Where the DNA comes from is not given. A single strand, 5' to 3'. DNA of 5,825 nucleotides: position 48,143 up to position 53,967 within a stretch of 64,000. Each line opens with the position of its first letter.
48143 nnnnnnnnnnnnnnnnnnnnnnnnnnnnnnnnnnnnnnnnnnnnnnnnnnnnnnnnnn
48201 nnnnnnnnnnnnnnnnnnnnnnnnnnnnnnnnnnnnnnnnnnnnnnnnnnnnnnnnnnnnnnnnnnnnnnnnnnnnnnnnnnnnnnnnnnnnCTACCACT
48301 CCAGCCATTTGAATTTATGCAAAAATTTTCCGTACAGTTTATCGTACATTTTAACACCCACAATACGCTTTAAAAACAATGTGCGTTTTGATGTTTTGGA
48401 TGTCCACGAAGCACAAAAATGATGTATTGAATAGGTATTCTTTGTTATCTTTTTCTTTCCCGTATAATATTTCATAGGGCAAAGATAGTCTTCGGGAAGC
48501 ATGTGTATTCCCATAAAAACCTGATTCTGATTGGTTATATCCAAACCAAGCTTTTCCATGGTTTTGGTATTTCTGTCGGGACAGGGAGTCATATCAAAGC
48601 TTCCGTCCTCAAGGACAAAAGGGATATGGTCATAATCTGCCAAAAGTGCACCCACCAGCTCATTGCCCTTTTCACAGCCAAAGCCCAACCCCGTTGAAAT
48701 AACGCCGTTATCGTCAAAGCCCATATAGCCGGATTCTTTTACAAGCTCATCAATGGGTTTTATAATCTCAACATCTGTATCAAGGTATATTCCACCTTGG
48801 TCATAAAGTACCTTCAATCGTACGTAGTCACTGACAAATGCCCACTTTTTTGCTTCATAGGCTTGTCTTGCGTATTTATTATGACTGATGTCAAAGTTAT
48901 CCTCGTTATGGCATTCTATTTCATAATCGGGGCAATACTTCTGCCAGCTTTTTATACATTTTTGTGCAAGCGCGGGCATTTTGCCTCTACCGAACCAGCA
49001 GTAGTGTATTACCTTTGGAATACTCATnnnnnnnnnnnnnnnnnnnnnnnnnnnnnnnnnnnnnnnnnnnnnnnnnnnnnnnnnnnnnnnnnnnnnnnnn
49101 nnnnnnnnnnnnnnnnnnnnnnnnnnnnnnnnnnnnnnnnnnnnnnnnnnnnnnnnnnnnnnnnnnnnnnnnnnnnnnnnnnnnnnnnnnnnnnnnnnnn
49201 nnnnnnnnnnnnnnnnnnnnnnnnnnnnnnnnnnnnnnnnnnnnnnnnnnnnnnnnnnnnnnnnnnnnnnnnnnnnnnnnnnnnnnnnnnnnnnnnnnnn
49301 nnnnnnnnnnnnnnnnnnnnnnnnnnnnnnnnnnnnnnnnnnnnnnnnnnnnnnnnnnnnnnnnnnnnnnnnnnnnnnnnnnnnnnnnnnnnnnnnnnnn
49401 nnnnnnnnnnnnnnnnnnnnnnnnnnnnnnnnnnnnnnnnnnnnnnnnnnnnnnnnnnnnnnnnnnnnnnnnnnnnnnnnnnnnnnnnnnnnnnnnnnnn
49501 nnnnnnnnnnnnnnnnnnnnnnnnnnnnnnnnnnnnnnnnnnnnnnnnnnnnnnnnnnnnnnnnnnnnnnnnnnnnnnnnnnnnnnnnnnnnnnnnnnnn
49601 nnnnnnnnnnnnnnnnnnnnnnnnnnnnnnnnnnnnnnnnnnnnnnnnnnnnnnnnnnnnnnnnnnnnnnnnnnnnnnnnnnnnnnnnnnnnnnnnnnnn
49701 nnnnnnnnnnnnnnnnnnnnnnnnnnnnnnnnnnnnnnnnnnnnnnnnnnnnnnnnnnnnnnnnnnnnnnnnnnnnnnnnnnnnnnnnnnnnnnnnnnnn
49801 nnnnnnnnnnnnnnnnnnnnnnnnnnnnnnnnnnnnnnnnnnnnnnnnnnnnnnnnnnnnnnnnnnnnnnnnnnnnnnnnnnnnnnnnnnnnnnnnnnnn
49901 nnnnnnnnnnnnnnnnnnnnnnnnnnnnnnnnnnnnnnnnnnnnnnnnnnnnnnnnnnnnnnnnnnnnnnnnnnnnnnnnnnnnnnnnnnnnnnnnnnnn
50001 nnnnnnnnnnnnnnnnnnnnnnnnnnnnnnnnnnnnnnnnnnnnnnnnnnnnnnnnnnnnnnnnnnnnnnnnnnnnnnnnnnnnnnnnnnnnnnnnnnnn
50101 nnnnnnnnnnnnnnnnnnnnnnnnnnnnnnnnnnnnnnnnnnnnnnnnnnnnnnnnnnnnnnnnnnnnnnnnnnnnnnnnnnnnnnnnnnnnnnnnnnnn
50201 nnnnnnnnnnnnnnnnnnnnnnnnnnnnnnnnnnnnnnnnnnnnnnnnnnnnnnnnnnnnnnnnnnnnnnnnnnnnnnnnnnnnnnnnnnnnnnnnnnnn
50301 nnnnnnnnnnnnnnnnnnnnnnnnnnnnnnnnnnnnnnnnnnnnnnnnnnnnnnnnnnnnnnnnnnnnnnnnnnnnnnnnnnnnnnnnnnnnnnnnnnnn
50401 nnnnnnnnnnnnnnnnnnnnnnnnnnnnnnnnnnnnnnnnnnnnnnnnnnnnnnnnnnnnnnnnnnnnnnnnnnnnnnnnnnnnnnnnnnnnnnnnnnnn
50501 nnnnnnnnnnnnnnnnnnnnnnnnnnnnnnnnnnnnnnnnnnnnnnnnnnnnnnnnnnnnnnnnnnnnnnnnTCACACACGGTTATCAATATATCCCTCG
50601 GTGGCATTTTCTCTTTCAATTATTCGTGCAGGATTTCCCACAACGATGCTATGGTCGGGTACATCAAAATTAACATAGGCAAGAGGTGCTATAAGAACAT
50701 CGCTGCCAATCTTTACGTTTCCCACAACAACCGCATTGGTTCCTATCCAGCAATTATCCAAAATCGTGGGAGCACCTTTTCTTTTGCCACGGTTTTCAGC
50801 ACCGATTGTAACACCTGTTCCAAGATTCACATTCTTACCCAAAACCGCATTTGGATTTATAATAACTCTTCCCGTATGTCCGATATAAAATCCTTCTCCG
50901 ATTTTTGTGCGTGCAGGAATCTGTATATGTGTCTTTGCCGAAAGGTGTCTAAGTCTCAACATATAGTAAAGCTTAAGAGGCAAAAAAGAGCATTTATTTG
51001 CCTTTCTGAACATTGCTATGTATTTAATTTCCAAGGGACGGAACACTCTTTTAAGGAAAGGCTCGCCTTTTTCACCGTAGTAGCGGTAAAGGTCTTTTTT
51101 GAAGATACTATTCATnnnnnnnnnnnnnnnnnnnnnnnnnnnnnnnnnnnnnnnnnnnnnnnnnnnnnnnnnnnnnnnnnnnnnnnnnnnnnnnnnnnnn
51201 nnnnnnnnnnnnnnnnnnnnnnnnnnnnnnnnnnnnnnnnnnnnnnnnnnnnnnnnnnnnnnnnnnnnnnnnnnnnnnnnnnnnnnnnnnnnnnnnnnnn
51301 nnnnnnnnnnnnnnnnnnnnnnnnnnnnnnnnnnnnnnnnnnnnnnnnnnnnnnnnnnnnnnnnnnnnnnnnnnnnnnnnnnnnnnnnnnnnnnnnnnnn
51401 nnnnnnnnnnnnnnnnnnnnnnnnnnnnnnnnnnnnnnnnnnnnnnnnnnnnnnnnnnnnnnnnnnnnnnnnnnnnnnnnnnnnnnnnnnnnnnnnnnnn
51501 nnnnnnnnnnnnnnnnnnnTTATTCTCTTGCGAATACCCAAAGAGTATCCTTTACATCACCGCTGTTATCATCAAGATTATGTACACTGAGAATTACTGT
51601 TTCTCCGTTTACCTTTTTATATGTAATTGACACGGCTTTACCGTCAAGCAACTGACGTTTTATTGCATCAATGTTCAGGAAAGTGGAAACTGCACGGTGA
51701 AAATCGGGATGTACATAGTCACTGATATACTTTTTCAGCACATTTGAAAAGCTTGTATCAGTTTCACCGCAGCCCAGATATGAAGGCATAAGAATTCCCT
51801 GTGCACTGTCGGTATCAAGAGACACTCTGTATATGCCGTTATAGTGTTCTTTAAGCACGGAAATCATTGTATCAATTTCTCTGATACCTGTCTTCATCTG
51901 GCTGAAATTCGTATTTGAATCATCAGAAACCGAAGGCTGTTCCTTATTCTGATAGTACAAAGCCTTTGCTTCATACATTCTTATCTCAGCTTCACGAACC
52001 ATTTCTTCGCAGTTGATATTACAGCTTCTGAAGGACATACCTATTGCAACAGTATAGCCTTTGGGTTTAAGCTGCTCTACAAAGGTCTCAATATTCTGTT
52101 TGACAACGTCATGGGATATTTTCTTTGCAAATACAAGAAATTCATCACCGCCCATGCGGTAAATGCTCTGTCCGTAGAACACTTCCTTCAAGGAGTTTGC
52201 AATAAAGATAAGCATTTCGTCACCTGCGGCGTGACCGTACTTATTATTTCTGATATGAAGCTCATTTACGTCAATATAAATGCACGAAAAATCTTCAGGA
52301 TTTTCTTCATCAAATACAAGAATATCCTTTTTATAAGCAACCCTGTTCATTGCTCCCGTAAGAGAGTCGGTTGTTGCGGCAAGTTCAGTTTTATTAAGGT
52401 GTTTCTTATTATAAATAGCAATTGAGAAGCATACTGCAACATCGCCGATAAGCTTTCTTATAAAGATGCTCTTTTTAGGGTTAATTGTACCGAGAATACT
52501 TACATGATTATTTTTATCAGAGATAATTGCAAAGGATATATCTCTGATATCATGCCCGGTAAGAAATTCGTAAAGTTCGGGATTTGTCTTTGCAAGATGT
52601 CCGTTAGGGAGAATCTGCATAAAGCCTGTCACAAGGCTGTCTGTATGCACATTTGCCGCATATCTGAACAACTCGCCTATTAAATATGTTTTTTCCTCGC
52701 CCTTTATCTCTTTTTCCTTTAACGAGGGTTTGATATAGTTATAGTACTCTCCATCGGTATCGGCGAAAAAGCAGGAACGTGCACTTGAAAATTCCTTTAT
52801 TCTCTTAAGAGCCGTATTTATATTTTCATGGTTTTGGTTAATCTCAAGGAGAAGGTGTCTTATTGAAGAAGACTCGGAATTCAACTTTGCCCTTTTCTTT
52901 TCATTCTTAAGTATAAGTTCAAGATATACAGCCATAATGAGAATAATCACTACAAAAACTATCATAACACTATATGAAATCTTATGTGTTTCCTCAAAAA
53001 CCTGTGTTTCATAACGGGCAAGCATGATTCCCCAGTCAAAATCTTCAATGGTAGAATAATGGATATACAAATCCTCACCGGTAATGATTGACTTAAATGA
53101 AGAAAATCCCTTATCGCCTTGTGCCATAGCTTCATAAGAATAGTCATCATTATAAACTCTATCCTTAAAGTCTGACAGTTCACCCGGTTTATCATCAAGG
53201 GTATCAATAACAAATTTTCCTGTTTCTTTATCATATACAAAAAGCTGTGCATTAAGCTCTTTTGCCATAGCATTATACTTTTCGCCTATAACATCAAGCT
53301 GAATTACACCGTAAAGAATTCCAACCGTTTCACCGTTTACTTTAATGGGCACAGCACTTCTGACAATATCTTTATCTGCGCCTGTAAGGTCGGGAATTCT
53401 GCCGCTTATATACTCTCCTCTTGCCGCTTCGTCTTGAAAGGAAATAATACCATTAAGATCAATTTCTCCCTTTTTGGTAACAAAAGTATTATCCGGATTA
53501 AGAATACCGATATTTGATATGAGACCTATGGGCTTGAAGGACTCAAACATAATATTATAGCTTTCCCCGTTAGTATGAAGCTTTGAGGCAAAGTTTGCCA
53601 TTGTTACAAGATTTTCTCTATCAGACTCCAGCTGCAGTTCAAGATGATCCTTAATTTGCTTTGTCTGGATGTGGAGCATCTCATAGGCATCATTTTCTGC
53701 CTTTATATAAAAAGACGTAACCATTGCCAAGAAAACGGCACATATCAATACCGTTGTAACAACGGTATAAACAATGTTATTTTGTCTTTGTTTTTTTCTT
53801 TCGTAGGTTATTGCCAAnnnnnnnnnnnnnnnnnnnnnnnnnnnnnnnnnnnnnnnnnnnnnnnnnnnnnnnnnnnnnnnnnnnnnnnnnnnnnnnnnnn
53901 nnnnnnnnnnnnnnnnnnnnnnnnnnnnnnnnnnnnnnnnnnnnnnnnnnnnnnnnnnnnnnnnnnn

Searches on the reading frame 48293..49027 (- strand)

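Call 89: search_protein_families(library=pfam, proteins=[window:48293-49027:-], max_evalue=0.0001)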
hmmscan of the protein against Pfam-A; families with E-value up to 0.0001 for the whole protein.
window:48293-49027:- (244 aa): 3 families
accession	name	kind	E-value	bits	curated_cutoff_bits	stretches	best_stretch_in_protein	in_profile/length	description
PF04488.21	Gly_transf_sug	-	1.5e-16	61.3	23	1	20-98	3-89/93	Glycosyltransferase sugar-binding region containing DXD motif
PF05704.18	Caps_synth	-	1.3e-11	44.9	24.5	1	4-102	47-150/278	Capsular polysaccharide synthesis protein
PF12919.13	TcdA_TcdB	-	4.4e-07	29.9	23.6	0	51-86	159-194/382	TcdA/TcdB catalytic glycosyltransferase domain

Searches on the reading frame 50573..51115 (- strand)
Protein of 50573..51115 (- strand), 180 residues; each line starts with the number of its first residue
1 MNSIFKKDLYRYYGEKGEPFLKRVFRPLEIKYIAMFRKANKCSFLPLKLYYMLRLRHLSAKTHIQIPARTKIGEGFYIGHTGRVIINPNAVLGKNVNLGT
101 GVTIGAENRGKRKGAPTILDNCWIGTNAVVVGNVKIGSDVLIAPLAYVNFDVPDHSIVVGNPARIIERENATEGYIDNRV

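Call 89: search_protein_families(library=pfam, proteins=[window:50573-51115:-], max_evalue=0.0001)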
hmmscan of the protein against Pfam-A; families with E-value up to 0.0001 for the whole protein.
window:50573-51115:- (180 aa): 1 family
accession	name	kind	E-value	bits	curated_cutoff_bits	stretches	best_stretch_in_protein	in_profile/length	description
PF00132.30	Hexapep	-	8.1e-14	51.1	27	2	116-148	2-34/36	Bacterial transferase hexapeptide (six repeats)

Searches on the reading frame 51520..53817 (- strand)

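Call 27: search_protein_families(library=pfam, proteins=[window:51520-53817:-], max_evalue=0.001)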
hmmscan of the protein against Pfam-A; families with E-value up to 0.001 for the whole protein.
window:51520-53817:- (765 aa): 2 families
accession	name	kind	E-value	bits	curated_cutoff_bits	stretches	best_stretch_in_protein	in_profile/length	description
PF00990.26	GGDEF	-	1.3e-16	61.2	23.8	1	481-619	1-156/161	Diguanylate cyclase, GGDEF domain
PF02743.24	dCache_1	-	8.7e-08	32.4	45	1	99-264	67-237/240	Cache domain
